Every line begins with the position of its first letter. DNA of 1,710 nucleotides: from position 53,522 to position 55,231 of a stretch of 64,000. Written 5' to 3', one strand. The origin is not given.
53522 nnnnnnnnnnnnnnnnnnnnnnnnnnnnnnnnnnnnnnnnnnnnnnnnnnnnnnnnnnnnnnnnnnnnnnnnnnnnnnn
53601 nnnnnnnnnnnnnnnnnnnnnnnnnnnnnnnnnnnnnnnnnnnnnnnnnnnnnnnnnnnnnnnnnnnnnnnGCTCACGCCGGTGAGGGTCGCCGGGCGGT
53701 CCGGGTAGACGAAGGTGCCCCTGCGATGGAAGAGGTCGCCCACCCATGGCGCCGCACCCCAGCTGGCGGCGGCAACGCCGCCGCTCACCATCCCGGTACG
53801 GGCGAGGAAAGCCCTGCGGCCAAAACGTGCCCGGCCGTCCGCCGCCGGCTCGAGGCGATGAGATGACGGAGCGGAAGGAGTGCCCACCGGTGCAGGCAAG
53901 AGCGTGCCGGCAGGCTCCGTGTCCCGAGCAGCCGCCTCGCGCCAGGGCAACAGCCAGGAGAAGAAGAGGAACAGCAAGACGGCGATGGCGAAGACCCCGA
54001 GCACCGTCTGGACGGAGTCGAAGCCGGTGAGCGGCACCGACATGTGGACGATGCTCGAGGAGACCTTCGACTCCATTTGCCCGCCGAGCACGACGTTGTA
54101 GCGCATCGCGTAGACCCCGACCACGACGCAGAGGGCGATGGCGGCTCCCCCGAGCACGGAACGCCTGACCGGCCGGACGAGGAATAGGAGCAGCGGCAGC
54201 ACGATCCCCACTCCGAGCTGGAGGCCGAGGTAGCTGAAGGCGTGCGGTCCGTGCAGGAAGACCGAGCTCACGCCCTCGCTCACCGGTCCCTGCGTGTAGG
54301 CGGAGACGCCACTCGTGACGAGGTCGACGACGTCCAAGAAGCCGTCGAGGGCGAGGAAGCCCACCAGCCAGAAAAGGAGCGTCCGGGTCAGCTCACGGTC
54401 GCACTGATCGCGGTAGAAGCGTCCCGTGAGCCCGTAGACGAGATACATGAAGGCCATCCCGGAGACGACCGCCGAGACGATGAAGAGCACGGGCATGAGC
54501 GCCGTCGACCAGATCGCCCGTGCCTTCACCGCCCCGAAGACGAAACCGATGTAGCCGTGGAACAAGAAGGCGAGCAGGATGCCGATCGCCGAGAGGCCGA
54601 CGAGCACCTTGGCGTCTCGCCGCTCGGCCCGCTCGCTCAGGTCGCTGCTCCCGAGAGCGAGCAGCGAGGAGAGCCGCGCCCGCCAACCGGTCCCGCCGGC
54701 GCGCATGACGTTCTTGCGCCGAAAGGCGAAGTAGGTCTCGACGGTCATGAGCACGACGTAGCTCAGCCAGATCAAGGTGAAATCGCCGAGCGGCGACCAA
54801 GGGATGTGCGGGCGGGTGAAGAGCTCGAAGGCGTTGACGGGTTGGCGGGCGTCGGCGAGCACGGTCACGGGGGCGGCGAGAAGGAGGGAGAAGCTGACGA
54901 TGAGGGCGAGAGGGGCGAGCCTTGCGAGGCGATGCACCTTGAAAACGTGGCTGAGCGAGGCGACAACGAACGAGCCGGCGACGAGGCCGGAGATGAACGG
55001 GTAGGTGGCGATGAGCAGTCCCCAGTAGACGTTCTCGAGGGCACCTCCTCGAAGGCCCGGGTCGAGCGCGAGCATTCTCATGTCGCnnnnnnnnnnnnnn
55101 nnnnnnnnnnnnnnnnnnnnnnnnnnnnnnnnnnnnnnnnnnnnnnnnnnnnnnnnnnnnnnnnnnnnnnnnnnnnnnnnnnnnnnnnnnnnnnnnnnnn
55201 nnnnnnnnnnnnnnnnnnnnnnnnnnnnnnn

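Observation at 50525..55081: Membrane anchor and molybdoenzyme catalytic subunit encoded as one 1,518-codon polypeptide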

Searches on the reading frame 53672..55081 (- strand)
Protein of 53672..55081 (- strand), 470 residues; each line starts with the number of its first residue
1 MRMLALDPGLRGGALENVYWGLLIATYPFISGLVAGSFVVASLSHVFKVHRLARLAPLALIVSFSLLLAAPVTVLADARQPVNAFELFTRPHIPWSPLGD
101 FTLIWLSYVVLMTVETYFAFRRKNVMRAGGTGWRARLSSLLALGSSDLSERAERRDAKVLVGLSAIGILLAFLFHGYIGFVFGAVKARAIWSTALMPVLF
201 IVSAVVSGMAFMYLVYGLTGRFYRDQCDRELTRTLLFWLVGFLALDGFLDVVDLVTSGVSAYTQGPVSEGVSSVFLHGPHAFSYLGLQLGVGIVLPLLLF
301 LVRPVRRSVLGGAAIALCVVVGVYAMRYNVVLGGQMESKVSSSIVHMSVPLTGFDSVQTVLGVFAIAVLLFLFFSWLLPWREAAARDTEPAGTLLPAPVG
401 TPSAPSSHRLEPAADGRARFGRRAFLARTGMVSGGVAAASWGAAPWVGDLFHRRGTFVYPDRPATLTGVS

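Call 47: find_homologous_proteins(query=window:53672-55081:-, max_evalue=1e-10)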
Query window:53672-55081:- (470 aa): 104 proteins with E <= 1e-10 among 8000 candidates.
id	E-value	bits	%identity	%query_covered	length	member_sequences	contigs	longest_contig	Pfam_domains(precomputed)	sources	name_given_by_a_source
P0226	2.6e-195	668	75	88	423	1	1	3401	PF03916.20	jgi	jgi:predicted membrane protein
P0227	1.2e-191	656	74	90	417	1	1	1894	PF03916.20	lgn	-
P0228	1.1e-190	653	73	88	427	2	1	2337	PF03916.20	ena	-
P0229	8.5e-190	650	76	83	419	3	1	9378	PF03916.20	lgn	-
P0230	2.0e-186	639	72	87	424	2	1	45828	PF03916.20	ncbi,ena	-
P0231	2.8e-186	638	75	82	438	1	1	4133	PF03916.20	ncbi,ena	-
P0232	1.4e-185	636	69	90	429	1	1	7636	PF03916.20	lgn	-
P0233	7.1e-185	634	76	82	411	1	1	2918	PF03916.20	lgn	-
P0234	1.7e-184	632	76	84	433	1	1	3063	PF03916.20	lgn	-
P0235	1.2e-183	630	72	88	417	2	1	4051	PF03916.20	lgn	-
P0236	1.6e-183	629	71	88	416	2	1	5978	PF03916.20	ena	-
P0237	3.8e-183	628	72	87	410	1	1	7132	PF03916.20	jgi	jgi:predicted membrane protein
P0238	1.0e-181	623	70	91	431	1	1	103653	PF03916.20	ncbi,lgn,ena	-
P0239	1.7e-181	622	74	82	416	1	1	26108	PF03916.20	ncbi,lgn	-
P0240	1.9e-177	609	74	80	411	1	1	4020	PF03916.20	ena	-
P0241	2.8e-175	602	68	85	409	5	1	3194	PF03916.20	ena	-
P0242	1.3e-173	597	69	81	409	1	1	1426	PF03916.20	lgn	-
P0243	4.5e-173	595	69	82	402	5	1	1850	PF03916.20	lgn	-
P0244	2.4e-172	592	68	85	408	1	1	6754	PF03916.20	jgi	jgi:predicted membrane protein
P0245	3.8e-172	592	71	80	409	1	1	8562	PF03916.20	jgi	jgi:predicted membrane protein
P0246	4.3e-172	592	69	84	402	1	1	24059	PF03916.20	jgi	jgi:predicted membrane protein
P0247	1.1e-170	587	67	85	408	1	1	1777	PF03916.20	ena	-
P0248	3.1e-170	585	67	84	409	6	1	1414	PF03916.20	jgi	jgi:tetrathionate reductase subunit C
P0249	2.6e-166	572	71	81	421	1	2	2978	PF03916.20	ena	-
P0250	8.6e-156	538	65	86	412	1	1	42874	PF03916.20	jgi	jgi:Ni/Fe-hydrogenase subunit HybB-like protein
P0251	8.0e-142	492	61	83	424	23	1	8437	PF03916.20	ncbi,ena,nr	ncbi:MAG: polysulfide reductase NrfD [Actinomycetota bacterium]|nr:polysulfide reductase NrfD [Actin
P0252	1.4e-140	488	62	80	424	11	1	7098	PF03916.20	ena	-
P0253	7.7e-139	482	60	87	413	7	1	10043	PF03916.20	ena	-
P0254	4.1e-138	480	58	87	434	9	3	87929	PF03916.20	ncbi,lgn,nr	ncbi:MAG: polysulfide reductase NrfD [Actinobacteria bacterium]|nr:polysulfide reductase NrfD [Actin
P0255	3.1e-136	473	62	80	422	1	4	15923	PF03916.20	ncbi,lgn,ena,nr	ncbi:MAG: polysulfide reductase NrfD [Actinomycetota bacterium]|nr:polysulfide reductase NrfD [Actin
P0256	7.3e-135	469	60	81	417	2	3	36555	PF03916.20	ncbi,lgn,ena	-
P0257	1.4e-134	468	60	83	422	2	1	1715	PF03916.20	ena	-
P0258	6.3e-134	466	58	85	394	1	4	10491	PF03916.20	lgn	-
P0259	7.1e-134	466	57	86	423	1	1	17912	PF03916.20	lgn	-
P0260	1.4e-133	465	61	79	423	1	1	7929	PF03916.20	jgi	jgi:Ni/Fe-hydrogenase subunit HybB-like protein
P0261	2.9e-133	464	57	84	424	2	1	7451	PF03916.20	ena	-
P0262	2.9e-133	464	58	82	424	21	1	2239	PF03916.20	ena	-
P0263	1.7e-132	461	56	81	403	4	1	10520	PF03916.20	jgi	jgi:Ni/Fe-hydrogenase subunit HybB-like protein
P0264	2.0e-132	461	59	80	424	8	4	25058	PF03916.20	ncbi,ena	-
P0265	4.4e-132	460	61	79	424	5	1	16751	PF03916.20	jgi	jgi:tetrathionate reductase subunit C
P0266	5.4e-131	456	57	80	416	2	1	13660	PF03916.20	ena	-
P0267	3.1e-130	454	56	80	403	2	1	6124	PF03916.20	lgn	-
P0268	6.3e-130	453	55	83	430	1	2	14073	PF03916.20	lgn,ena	-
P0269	6.9e-130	452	59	83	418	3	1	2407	PF03916.20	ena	-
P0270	2.9e-129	450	58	83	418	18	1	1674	PF03916.20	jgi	-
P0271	1.0e-128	449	58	82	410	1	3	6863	PF03916.20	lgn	-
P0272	1.6e-128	448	56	82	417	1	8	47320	PF03916.20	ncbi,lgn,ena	-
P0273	2.3e-128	447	57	78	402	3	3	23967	PF03916.20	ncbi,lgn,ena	-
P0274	5.8e-128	446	56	88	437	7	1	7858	PF03916.20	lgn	-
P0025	8.1e-128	446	56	83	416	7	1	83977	PF03916.20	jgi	jgi:Ni/Fe-hydrogenase subunit HybB-like protein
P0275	1.4e-127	445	56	83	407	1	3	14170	PF03916.20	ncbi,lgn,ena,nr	ncbi:MAG: polysulfide reductase NrfD [Thermaerobacter sp.]|nr:polysulfide reductase NrfD [Thermaerob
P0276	2.2e-127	444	55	81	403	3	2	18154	PF03916.20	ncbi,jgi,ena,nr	ncbi:MAG: polysulfide reductase NrfD [Firmicutes bacterium]|jgi:Ni/Fe-hydrogenase subunit HybB-like 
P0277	2.8e-125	437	60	79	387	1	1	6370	PF03916.20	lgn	-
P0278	5.8e-125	436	54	81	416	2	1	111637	PF03916.20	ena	-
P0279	4.0e-124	433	55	88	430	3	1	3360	PF03916.20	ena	-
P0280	8.6e-124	432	58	81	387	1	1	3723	PF03916.20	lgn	-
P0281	1.1e-123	432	53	81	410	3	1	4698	PF03916.20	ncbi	-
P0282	1.7e-122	428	54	81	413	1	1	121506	PF03916.20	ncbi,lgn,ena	-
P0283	1.2e-121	425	55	80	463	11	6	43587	PF03916.20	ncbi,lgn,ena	-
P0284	1.5e-116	408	74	55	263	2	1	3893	PF03916.20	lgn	-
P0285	8.0e-115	403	50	85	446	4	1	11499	PF03916.20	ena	-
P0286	5.2e-114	400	58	70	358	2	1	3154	PF03916.20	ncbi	-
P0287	1.7e-113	398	50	87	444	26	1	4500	PF03916.20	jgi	jgi:tetrathionate reductase subunit C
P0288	1.7e-112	395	50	84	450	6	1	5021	PF03916.20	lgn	-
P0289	7.9e-112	393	50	84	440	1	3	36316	PF03916.20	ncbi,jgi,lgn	jgi:predicted membrane protein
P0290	1.9e-111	392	50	83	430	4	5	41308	PF03916.20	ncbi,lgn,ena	-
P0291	4.5e-106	374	51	86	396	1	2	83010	PF03916.20,PF14589.11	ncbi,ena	-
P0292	9.3e-106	373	52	83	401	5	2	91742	PF03916.20,PF14589.11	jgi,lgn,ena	-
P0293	1.2e-105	373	51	81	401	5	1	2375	PF03916.20,PF14589.11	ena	-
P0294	2.7e-105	371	65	60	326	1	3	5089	PF03916.20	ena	-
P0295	1.4e-104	369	51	80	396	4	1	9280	PF03916.20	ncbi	-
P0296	9.2e-103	363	54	79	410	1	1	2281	PF03916.20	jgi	jgi:tetrathionate reductase subunit C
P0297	1.9e-102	362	53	79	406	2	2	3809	PF03916.20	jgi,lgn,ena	-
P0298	6.4e-102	360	50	82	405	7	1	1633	PF03916.20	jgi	-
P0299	6.9e-100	353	62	55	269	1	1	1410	PF03916.20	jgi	jgi:Ni/Fe-hydrogenase subunit HybB-like protein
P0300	7.3e-100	353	50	86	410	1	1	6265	PF03916.20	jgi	jgi:tetrathionate reductase subunit C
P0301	5.8e-98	347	50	78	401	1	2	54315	PF03916.20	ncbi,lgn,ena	-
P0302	7.8e-97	343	51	78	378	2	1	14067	PF03916.20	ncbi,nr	ncbi:MAG: polysulfide reductase NrfD [Thermaerobacter sp.]|nr:polysulfide reductase NrfD [Thermaerob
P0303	1.1e-96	343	49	79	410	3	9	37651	PF03916.20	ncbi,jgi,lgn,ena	jgi:Ni/Fe-hydrogenase subunit HybB-like protein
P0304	1.6e-96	342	49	78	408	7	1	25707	PF03916.20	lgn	-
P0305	3.8e-95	338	48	78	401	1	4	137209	PF03916.20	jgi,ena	-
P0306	4.6e-95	338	47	81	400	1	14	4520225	PF03916.20,PF14589.11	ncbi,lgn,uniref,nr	ncbi:Polysulphide reductase, NrfD [Acididesulfobacillus acetoxydans]|uniref:Polysulphide reductase N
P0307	8.3e-95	337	46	79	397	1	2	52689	PF03916.20,PF14589.11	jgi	jgi:Ni/Fe-hydrogenase subunit HybB-like protein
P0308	1.7e-94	336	48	78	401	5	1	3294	PF03916.20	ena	-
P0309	6.2e-94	334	48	78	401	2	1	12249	PF03916.20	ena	-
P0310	1.5e-93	333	46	81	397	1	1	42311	PF03916.20,PF14589.11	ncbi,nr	ncbi:putative hydrogenase 2 b cytochrome subunit [Peptococcaceae bacterium CEB3]|nr:putative hydroge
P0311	6.5e-92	327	48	78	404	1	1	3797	PF03916.20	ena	-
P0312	1.7e-87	313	44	81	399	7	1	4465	PF03916.20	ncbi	-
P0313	1.8e-87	313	44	79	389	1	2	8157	PF03916.20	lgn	-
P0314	9.2e-86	307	45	79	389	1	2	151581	PF03916.20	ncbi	ncbi:MAG: NrfD/PsrC family molybdoenzyme membrane anchor subunit [bacterium]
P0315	2.6e-85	305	44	79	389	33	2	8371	PF03916.20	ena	-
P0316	3.8e-85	305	67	49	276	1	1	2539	PF03916.20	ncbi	ncbi:MAG: NrfD/PsrC family molybdoenzyme membrane anchor subunit, partial [Acidimicrobiales bacteriu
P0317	4.8e-85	305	45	79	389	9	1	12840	PF03916.20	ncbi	-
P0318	9.3e-85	304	45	80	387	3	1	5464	PF03916.20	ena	-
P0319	5.5e-84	301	41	79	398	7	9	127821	PF03916.20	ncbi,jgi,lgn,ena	jgi:Ni/Fe-hydrogenase subunit HybB-like protein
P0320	5.7e-74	268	39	79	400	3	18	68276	PF03916.20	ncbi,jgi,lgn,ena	jgi:Ni/Fe-hydrogenase subunit HybB-like protein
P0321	2.3e-61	226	36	84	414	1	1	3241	PF03916.20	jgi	jgi:predicted membrane protein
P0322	4.0e-30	123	31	69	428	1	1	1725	PF03916.20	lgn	-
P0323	2.7e-21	94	33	67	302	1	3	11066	PF03916.20,PF14589.11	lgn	-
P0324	3.1e-20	91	29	69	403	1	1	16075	PF03916.20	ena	-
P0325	9.2e-20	89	31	67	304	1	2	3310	PF03916.20,PF14589.11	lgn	-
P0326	2.7e-18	84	29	69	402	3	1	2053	PF03916.20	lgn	-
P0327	4.8e-18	84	29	75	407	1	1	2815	PF03916.20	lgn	-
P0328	9.2e-16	76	28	69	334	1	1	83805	PF03916.20,PF14589.11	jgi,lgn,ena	-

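Call 56: predict_structure(alignment_id=A3)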
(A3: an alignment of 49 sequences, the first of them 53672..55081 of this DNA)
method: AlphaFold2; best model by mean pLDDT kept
length: 470 residues; sequences in the alignment: 49
mean_pLDDT: 82.8   pTM: 0.81
mean pLDDT of the five models: 82.8, 81.3, 81.0, 80.6, 80.2
residues with pLDDT >= 90: 294; 70-90: 61; 50-70: 48; < 50: 67
segments of 3 or more residues with pLDDT < 50: 9-12, 415-470
pLDDT, mean of each block of 10 residues (from residue 1): 49 59 94 97 94 96 97 82 68 77 94 98 98 97 97 97 97 93 75 90 98 98 96 98 98 93 91 93 97 98 98 98 96 85 72 91 97 97 83 67 56 47 42 39 36 39 41
secondary structure, 60 per line:
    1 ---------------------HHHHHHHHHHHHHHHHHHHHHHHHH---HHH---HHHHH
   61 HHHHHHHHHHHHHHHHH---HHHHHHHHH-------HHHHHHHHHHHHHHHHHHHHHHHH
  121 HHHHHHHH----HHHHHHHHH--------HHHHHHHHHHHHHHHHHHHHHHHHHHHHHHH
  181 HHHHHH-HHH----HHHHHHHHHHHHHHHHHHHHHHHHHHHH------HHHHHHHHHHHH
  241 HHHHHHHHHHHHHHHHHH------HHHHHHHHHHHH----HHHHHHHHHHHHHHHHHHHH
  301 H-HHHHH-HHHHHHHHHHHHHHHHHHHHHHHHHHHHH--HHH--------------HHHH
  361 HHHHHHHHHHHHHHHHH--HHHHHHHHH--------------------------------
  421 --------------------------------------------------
elements in order: H22-46 H56-77 H81-89 H97-128 H133-141 H150-186 H195-222 H229-258 H265-276 H281-301 H303-307 H309-337 H357-377 H380-388
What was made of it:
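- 53936..55081 (-): NrfD/TtrC-type quinol-binding anchor domain, residues 1-382, nine TM helices, N-terminus outside and C-terminus in the cytoplasm. AF2 mean pLDDT is 82.8 for residues 1-470, with most 10-residue blocks across the helical core (residues 21-380) above 90; the model has nine long helices (call 56).
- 53828..53935 (-): Pro/Ala-rich cytoplasmic linker, residues 383-418. It is the remnant of the variable TtrC tail, and the ancestral stop codon, Shine-Dalgarno site and ttrA start are gone. pLDDT falls from about 67 to below 50 across the linker (call 56).
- On NrfD/PsrC membrane-anchor family (PF03916): AF2 model with mean pLDDT 82.8 (call 56).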

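Call 58: fold_search(model_id=the predicted structure, library=pdb)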
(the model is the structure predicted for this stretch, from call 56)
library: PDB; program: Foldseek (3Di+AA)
matches with E <= 10: 403; with E <= 0.001: 8
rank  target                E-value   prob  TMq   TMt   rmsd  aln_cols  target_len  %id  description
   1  8k9e_C                6.7e-09  1.00  0.68  0.71   3.0       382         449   18  Cryo-EM structure of the photosynthetic alternative complex III from Chloroflexus aurantiacus at 3.3 angstrom (released 2024-03-06)
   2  6btm_C                1.3e-08  1.00  0.70  0.72   3.2       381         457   17  Structure of Alternative Complex III from Flavobacterium johnsoniae (Wild Type) (released 2018-05-09)
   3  6f0k_C                1.4e-08  1.00  0.71  0.75   3.1       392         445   18  Alternative complex III (released 2018-05-09)
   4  6lod_C                7.4e-08  1.00  0.67  0.69   3.3       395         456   18  Cryo-EM structure of the air-oxidized photosynthetic alternative complex III from Roseiflexus castenholzii (released 2020-11-04)
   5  8k9e_F                3.9e-06  1.00  0.52  0.60   6.5       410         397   15  Cryo-EM structure of the photosynthetic alternative complex III from Chloroflexus aurantiacus at 3.3 angstrom (released 2024-03-06)
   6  9ilt_F                5.7e-06  1.00  0.50  0.58   6.1       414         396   15  Crystal structure of alternative complex III from Chloroflexus aurantiacus (released 2025-03-19)
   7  6btm_F                7.0e-05  1.00  0.54  0.62   6.0       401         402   14  Structure of Alternative Complex III from Flavobacterium johnsoniae (Wild Type) (released 2018-05-09)
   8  6lod_F                3.9e-04  1.00  0.51  0.59   6.6       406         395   16  Cryo-EM structure of the air-oxidized photosynthetic alternative complex III from Roseiflexus castenholzii (released 2020-11-04)
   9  2vpw_C                1.5e-03  1.00  0.38  0.66   5.6       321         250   19  Polysulfide reductase with bound menaquinone (released 2008-06-10)
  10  7ose_B                1.2e-02  1.00  0.34  0.41  10.7       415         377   13  cytochrome bd-II type oxidase with bound aurachin D (released 2021-11-17)
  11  9r2g_A                2.1e-02  1.00  0.35  0.41  12.6       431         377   14  Cytochrome bd II oxidase qOR-2 type from Mycobacterium smegmatis (released 2026-03-04)
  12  9r2g_D                2.9e-02  0.98  0.27  0.35  18.4       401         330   15  Cytochrome bd II oxidase qOR-2 type from Mycobacterium smegmatis (released 2026-03-04)
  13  8b4o_A                1.0e-01  0.99  0.39  0.41   9.5       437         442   14  Cryo-EM structure of cytochrome bd oxidase from C. glutamicum (released 2022-12-28)
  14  7nkz_B                1.7e-01  0.98  0.36  0.47   8.7       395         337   13  Cryo-EM structure of the cytochrome bd oxidase from M. tuberculosis at 2.5 A resolution (released 2021-09-22)
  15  8b4o_B                1.8e-01  0.97  0.34  0.44   9.4       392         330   11  Cryo-EM structure of cytochrome bd oxidase from C. glutamicum (released 2022-12-28)
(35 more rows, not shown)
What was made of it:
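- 53936..55081 (-): Foldseek matches ActC (TM-score about 0.7) and PsrC 2vpw_C (call 58).
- On NrfD/PsrC membrane-anchor family (PF03916): Foldseek matches ActC chains 6f0k_C, 6btm_C and 8k9e_C at TM-score about 0.7, and PsrC 2vpw_C (call 58).
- Closest known: Alternative complex III. Same: ActC is the best structural match to the anchor domain (call 58).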
